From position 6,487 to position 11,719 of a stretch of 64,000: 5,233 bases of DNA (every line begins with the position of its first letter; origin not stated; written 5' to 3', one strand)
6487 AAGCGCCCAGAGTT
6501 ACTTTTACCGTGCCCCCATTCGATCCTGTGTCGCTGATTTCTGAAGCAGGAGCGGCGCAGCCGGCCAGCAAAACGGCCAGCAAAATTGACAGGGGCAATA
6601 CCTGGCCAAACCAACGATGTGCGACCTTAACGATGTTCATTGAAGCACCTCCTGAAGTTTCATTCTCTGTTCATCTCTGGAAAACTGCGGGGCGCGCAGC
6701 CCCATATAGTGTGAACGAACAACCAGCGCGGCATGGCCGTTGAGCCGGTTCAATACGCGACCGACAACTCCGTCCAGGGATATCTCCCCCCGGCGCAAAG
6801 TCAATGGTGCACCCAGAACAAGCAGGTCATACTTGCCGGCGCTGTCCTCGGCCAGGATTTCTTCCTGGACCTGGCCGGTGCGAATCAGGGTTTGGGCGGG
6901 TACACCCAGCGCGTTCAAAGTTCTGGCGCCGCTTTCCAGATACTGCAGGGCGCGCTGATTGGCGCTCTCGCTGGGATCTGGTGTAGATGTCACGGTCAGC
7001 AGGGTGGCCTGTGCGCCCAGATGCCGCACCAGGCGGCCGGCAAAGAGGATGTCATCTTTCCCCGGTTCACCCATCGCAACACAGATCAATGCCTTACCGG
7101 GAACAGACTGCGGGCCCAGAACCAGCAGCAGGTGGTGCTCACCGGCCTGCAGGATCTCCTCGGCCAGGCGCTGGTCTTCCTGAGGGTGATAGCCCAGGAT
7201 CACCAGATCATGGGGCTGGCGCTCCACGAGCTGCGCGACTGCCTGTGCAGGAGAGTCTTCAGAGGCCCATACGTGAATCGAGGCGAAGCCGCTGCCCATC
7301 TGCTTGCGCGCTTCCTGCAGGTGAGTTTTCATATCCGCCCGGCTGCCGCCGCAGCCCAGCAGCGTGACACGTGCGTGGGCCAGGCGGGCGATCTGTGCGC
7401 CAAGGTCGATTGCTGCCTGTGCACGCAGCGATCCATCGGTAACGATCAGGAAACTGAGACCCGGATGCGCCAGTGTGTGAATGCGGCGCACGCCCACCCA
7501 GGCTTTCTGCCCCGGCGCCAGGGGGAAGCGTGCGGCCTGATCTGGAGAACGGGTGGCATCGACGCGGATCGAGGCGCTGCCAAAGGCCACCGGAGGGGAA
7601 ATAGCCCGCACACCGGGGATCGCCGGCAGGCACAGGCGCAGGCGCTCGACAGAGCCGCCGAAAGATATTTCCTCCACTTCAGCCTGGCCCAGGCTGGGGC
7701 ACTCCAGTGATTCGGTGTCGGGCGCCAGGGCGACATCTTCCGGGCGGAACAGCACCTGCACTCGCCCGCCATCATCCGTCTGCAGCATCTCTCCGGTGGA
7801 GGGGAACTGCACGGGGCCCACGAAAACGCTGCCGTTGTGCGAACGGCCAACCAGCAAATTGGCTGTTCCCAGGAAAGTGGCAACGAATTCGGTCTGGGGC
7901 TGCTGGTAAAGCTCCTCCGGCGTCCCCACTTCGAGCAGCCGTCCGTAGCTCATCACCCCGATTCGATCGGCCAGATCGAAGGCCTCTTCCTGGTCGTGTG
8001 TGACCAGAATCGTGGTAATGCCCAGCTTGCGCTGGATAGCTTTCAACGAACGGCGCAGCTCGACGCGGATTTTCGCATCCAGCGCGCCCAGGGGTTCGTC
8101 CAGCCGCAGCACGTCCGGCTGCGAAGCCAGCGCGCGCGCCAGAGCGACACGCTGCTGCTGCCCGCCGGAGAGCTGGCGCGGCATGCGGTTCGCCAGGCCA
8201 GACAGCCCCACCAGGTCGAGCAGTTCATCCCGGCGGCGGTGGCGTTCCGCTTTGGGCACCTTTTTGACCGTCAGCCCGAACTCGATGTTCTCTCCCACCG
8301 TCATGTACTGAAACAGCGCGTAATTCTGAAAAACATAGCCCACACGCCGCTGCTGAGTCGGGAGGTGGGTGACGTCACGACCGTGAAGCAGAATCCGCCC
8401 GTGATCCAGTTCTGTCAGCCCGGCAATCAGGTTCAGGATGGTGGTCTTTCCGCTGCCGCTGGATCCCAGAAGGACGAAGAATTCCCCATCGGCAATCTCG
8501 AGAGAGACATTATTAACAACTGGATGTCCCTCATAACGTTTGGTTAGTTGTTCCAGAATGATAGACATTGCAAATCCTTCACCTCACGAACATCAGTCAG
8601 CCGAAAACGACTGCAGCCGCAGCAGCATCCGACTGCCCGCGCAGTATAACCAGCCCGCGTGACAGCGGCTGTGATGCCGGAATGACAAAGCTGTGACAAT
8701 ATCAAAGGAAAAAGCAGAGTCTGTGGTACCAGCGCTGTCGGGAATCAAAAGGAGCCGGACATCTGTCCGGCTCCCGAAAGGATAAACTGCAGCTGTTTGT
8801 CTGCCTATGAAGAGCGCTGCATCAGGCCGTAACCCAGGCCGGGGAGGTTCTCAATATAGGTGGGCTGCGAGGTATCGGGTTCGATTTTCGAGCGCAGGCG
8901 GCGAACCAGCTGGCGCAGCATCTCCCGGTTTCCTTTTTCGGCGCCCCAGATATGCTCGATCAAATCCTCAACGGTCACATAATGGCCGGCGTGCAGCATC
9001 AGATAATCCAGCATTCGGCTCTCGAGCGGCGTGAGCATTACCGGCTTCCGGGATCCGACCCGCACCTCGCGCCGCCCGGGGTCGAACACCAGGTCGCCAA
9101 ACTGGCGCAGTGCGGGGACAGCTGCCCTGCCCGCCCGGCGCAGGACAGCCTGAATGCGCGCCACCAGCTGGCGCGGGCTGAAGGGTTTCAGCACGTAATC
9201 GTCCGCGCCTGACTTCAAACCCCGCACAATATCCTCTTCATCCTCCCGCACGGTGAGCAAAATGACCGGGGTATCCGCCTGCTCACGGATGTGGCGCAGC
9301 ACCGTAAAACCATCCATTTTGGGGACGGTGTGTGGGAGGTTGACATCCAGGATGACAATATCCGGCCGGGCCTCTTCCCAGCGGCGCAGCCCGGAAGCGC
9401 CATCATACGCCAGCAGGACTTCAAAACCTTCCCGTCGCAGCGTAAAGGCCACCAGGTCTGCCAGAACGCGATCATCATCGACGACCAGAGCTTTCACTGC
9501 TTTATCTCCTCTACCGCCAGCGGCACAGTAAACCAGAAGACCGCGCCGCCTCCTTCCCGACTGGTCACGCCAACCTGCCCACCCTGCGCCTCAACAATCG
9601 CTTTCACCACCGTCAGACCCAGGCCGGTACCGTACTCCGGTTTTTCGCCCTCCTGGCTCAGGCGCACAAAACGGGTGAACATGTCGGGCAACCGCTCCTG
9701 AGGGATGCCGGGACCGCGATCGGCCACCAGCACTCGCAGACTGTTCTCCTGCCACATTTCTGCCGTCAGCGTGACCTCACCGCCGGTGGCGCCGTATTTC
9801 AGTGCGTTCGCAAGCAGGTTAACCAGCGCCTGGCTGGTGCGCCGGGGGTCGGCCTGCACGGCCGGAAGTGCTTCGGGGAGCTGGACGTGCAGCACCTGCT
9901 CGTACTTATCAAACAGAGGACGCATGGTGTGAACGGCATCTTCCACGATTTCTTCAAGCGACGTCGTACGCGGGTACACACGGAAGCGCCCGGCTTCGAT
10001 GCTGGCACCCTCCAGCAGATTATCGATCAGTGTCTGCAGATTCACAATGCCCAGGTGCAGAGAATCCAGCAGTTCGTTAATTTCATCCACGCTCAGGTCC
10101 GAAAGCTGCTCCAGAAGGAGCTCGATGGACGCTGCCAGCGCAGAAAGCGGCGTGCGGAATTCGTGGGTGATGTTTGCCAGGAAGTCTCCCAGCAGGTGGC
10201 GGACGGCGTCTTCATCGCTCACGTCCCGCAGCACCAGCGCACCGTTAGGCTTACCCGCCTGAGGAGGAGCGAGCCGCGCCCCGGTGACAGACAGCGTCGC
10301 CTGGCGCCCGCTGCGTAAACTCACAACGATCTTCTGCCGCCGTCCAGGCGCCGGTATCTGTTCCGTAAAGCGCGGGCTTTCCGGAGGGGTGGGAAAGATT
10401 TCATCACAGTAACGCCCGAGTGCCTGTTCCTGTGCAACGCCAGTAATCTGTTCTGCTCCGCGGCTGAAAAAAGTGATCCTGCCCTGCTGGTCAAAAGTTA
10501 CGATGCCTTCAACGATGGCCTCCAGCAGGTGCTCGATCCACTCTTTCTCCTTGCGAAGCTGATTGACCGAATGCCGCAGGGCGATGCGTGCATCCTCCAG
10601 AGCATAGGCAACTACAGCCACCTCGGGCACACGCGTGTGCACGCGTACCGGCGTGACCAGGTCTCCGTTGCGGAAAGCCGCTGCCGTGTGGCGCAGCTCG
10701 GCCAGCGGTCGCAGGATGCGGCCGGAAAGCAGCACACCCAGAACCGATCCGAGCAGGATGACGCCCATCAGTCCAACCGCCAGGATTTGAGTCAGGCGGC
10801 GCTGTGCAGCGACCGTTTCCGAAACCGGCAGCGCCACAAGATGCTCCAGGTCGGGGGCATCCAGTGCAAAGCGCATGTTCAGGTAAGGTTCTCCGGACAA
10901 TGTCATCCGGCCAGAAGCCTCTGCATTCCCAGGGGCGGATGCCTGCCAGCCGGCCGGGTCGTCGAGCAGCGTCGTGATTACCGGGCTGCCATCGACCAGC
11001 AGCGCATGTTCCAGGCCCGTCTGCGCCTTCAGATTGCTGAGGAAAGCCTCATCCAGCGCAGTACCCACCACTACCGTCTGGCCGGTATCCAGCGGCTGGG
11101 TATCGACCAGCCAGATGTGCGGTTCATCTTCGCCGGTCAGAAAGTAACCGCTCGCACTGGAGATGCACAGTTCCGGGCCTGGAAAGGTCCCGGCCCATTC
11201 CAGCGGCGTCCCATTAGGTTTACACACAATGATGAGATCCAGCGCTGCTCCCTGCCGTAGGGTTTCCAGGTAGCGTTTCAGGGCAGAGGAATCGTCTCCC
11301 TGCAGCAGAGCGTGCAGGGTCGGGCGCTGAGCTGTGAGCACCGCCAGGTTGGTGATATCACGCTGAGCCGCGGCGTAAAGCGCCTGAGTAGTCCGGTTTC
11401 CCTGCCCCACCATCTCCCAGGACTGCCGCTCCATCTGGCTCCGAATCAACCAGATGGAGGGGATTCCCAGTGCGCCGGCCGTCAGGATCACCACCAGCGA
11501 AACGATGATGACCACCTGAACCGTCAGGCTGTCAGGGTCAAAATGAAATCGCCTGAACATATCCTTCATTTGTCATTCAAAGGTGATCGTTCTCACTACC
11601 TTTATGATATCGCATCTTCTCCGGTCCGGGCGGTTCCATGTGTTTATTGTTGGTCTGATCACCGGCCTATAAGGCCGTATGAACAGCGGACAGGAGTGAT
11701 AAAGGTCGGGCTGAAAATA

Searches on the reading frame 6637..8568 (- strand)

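Call 40: search_protein_families(library=pfam, proteins=[window:6637-8568:-], max_evalue=0.0001)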
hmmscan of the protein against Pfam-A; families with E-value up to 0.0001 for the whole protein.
window:6637-8568:- (643 aa): 3 families
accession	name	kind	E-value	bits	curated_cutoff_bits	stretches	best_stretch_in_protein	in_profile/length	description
PF00005.33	ABC_tran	-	8e-36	124.1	25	1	18-160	1-136/137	ABC transporter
PF00582.32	Usp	-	2.7e-09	38.1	24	0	507-588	19-112/141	Universal stress protein family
PF13304.12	AAA_21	-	1.1e-06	29.3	27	0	93-193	198-300/304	AAA domain, putative AbiEii toxin, Type IV TA system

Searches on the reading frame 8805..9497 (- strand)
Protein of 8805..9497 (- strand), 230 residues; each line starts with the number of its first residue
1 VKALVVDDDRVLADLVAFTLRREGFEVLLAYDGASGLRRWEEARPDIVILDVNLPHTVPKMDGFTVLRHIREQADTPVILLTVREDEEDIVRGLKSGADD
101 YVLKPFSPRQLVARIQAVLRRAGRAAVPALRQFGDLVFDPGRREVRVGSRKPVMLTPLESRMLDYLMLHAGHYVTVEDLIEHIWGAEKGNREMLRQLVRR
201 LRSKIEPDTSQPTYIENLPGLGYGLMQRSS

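Call 40: search_protein_families(library=pfam, proteins=[window:8805-9497:-], max_evalue=0.0001)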
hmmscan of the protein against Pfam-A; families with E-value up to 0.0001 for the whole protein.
window:8805-9497:- (230 aa): 2 families
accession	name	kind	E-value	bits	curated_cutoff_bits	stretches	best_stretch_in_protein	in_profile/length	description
PF00072.30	Response_reg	-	5.3e-30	104.3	30.2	1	4-116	2-111/111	Response regulator receiver domain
PF00486.34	Trans_reg_C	-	4.3e-19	68.8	26.2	1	151-224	2-76/77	Transcriptional regulatory protein, C terminal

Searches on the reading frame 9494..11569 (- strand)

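Call 40: search_protein_families(library=pfam, proteins=[window:9494-11569:-], max_evalue=0.0001)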
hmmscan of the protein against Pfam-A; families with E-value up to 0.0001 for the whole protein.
window:9494-11569:- (691 aa): 7 families
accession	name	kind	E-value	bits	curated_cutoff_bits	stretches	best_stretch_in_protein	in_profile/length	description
PF02518.31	HATPase_c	-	1.8e-26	93.2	26.4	1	574-685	2-110/111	Histidine kinase-, DNA gyrase B-, and HSP90-like ATPase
PF00512.31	HisKA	-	2.3e-11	44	26.9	1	460-527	2-66/66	His Kinase A (phospho-acceptor) domain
PF13426.13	PAS_9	-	5.4e-06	27.1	27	1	354-410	2-57/103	PAS domain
PF13188.13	PAS_8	-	1e-05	25.7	21.8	1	345-400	3-55/65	PAS domain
PF08448.16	PAS_4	-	1.1e-05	26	23.1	1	349-433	1-88/110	PAS fold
PF00672.30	HAMP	-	1.8e-05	25.4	25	1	280-331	1-51/53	HAMP domain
PF00989.32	PAS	-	2.6e-05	24.6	22.6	1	346-393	4-52/113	PAS fold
